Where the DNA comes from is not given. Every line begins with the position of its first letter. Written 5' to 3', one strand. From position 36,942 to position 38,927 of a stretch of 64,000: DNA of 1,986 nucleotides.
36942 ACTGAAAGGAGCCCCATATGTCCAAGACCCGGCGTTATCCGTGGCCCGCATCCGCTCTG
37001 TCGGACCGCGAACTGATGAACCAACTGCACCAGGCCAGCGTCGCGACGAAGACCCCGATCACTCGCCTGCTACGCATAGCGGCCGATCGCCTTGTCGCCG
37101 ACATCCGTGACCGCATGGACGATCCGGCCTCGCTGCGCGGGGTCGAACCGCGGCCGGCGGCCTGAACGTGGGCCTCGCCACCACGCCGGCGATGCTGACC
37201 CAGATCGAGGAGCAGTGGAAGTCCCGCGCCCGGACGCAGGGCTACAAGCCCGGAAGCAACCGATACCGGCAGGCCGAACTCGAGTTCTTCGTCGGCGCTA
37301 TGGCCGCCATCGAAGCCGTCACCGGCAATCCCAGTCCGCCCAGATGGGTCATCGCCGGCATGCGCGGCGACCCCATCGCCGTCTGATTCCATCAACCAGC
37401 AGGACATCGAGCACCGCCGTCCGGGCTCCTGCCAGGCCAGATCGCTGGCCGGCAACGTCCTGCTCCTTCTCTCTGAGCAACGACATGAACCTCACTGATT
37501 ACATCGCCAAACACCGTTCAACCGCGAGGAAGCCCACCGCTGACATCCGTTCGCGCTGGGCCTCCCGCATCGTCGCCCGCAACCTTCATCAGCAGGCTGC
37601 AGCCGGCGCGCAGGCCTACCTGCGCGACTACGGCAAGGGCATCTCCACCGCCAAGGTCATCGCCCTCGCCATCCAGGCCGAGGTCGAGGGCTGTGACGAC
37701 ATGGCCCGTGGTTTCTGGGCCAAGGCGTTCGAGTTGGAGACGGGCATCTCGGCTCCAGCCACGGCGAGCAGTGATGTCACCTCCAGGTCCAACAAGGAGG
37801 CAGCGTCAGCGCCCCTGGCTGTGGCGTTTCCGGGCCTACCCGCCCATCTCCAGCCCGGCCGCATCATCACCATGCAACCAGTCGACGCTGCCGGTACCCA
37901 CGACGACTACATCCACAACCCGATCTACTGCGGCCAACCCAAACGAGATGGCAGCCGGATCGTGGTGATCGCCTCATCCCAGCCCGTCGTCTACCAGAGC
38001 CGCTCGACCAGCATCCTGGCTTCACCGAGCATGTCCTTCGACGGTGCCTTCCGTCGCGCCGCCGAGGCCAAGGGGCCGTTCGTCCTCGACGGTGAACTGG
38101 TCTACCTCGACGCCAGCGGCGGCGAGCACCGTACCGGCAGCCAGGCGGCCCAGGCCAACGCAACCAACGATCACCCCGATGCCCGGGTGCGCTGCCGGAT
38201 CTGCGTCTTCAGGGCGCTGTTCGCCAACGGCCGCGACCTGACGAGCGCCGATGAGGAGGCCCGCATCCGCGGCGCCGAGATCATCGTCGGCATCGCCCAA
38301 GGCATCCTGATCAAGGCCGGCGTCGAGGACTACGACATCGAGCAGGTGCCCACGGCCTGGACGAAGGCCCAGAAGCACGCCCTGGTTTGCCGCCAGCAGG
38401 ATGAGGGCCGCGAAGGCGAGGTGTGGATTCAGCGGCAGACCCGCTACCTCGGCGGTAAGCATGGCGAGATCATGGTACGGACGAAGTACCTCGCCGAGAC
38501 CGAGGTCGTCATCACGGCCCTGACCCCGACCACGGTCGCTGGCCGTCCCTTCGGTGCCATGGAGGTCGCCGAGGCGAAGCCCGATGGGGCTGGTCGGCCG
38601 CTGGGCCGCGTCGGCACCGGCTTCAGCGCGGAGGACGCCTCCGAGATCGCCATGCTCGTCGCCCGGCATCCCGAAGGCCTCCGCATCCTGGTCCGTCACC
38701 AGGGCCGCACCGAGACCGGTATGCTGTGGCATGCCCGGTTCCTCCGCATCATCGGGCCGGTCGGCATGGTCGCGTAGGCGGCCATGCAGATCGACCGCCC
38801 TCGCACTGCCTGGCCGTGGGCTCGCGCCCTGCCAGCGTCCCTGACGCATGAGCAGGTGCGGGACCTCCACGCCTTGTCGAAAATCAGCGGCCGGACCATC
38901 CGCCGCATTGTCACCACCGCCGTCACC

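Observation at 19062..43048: ~24-kb integrated element beside tRNA-Gly with a near-complete private replisome and no recognisable virion or conjugation genes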

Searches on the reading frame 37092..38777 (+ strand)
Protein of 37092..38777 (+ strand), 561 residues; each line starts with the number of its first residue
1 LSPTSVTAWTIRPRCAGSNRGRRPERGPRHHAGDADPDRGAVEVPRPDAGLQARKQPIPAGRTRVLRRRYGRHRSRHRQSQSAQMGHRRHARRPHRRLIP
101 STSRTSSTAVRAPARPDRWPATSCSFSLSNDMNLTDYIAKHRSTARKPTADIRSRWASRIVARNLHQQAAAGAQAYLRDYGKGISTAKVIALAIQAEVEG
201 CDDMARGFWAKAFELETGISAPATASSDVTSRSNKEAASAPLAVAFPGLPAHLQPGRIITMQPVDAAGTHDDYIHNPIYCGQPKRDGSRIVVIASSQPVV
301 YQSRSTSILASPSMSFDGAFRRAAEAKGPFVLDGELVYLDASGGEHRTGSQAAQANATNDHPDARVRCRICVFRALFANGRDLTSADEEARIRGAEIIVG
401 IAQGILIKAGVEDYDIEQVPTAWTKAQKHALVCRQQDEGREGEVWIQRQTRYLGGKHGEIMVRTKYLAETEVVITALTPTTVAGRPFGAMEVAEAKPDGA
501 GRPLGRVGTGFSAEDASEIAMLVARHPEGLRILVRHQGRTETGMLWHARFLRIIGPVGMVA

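Call 11: search_protein_families(library=pfam, max_evalue=0.01, proteins=[window:37092-38777:+])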
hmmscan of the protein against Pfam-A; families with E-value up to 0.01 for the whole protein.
window:37092-38777:+ (561 aa): 2 families
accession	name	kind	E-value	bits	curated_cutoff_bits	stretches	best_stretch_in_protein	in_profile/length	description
PF01068.26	DNA_ligase_A_M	-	5.3e-09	36.5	26.2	1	282-461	25-200/204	ATP dependent DNA ligase domain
PF14743.12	DNA_ligase_OB_2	-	0.00057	20.3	28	1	505-553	23-65/66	DNA ligase OB-like domain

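Call 14: search_protein_families(library=ncbifam, max_evalue=0.01, proteins=[window:37092-38777:+])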
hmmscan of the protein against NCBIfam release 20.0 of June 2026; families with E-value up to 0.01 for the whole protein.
window:37092-38777:+ (561 aa): 7 families
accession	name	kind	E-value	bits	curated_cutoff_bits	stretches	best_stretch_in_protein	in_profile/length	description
TIGR02779.1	NHEJ_ligase_lig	equivalog_domain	9.8e-19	67.7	227.75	1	277-525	14-243/302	non-homologous end-joining DNA ligase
TIGR02776.1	NHEJ_ligase_prk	equivalog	4.9e-15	55.4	373.2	1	283-546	11-255/587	DNA ligase D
NF007210.0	PRK09632.1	equivalog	2.5e-14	52.5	989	1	266-524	483-717/781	ATP-dependent DNA ligase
NF004628.0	PRK05972.1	subfamily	1e-06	27.2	895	1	239-522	239-483/870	ATP-dependent DNA ligase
NF002868.0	PRK03180.1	equivalog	0.00046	19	641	1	328-475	253-390/509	ATP-dependent DNA ligase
NF007211.0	PRK09633.1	equivalog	0.00084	17.8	774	1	282-523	21-258/610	DNA ligase D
TIGR00574.1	dnl1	superfamily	0.0035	16.1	217.8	1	284-387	197-304/527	ATP-dependent DNA ligase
